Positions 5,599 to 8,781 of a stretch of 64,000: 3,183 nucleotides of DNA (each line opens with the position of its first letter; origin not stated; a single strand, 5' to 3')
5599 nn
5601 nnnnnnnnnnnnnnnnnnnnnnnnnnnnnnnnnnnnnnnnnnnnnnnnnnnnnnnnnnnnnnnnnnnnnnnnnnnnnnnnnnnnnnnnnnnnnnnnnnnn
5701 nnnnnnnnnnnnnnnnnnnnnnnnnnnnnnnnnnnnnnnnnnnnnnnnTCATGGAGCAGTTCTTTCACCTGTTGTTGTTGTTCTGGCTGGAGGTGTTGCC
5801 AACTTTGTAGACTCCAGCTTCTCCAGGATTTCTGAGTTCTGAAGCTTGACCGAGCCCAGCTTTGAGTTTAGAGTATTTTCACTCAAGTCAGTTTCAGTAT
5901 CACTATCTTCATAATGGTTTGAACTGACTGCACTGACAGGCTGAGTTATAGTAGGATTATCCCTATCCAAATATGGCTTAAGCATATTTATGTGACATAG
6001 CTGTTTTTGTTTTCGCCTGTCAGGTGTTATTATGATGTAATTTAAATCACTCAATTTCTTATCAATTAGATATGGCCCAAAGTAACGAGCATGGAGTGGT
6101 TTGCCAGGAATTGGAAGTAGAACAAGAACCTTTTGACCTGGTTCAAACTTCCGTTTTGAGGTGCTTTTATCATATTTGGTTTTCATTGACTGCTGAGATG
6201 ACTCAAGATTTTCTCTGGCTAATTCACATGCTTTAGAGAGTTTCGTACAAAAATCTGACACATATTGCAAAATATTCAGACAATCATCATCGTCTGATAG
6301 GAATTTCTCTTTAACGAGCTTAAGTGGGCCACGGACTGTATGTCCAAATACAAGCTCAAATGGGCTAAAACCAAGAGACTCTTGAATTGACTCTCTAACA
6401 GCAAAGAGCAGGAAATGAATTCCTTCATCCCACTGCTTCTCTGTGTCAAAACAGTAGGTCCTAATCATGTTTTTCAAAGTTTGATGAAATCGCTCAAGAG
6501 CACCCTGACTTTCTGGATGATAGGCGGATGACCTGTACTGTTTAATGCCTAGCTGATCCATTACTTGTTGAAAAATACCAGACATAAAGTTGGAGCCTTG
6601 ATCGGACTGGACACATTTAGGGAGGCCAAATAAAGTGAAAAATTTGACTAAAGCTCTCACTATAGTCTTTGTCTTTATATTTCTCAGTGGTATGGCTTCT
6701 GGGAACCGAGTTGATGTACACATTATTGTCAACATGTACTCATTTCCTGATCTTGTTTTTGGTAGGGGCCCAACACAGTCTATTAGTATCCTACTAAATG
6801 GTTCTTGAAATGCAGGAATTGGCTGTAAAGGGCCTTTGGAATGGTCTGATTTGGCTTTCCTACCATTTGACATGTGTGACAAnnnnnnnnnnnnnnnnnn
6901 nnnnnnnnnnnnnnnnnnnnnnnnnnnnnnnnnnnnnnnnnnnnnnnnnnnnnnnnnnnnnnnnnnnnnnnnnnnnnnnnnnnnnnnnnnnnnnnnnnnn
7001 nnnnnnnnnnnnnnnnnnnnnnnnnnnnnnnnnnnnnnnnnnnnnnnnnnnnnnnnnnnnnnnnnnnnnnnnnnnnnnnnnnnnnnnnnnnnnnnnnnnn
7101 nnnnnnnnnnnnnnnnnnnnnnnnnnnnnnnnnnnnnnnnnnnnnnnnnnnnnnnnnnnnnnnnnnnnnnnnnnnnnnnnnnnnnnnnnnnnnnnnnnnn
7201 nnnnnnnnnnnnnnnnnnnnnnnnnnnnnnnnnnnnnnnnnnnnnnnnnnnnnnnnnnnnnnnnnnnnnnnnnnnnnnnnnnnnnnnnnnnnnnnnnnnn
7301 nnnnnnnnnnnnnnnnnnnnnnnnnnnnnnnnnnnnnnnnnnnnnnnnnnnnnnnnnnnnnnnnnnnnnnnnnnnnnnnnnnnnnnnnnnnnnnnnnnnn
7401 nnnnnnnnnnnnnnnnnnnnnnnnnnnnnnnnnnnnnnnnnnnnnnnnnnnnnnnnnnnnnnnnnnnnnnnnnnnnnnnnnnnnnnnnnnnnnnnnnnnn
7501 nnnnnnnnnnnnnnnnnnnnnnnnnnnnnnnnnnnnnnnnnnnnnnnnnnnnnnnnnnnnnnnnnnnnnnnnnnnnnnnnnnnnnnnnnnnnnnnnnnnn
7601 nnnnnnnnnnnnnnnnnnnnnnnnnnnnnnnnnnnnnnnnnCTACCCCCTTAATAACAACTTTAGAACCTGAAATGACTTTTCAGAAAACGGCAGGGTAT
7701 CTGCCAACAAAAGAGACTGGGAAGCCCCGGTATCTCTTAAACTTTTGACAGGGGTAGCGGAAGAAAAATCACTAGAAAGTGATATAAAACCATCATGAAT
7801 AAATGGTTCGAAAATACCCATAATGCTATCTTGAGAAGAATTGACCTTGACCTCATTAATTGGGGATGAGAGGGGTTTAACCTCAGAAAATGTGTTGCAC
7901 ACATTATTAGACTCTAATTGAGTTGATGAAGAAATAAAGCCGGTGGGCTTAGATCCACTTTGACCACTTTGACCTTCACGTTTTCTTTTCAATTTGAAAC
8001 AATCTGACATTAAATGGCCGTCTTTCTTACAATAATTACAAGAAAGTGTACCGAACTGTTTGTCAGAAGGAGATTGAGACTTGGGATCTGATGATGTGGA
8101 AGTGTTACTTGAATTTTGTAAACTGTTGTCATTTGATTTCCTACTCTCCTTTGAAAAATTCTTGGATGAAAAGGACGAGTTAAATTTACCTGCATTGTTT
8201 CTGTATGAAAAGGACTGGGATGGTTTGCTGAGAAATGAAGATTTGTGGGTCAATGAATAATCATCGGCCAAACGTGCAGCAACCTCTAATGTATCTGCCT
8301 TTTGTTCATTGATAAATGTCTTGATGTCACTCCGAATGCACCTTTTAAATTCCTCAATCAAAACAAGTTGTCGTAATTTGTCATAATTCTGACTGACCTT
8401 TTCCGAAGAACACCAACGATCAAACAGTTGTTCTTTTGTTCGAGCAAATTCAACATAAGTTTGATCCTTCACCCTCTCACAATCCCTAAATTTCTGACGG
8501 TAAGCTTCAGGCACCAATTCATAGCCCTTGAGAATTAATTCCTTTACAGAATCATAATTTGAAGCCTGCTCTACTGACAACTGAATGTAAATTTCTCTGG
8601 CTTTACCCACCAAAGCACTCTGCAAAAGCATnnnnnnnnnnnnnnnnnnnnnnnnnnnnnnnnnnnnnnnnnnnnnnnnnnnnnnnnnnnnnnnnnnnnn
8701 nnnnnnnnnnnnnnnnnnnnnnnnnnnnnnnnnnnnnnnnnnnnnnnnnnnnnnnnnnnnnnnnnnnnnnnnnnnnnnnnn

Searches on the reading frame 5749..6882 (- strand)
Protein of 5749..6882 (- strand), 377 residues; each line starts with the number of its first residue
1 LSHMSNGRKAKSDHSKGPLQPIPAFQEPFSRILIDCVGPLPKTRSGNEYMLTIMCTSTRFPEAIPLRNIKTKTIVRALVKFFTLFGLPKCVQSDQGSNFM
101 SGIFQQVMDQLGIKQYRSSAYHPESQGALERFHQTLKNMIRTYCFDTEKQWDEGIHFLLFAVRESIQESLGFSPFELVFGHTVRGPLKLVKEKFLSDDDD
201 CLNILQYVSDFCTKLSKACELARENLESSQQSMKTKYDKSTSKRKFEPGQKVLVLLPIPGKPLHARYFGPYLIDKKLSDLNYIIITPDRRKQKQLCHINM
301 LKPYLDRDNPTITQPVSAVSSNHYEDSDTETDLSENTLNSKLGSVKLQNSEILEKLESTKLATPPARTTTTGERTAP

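Call 41: search_protein_families(library=pfam, proteins=[window:5749-6882:-], max_evalue=0.01)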
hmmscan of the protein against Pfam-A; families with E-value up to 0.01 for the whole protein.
window:5749-6882:- (377 aa): 4 families
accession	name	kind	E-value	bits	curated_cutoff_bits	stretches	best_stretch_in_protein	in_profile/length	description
PF00665.32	rve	-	1.1e-12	48.5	32.6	1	27-123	3-102/102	Integrase core domain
PF22938.2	Integrase_p58_C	-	1.5e-10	41.5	27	1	269-303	1-35/35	Integrase p58, C-terminal domain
PF13683.12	rve_3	-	0.0027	17.9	26.5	0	112-140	2-30/67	Integrase core domain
PF24626.1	SH3_Tf2-1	-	0.0067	17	30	0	261-304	18-63/64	Tf2-1-like, SH3 domain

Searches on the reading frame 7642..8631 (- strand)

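Call 41: search_protein_families(library=pfam, proteins=[window:7642-8631:-], max_evalue=0.01)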
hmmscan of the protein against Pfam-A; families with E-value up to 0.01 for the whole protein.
window:7642-8631:- (329 aa): 2 families
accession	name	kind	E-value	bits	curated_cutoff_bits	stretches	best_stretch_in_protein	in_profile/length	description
PF02023.22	SCAN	-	1.2e-12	47.9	27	1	41-130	1-88/90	SCAN domain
PF03564.21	DUF1759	-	0.0062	17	25.4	0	3-69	34-102/148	Protein of unknown function (DUF1759)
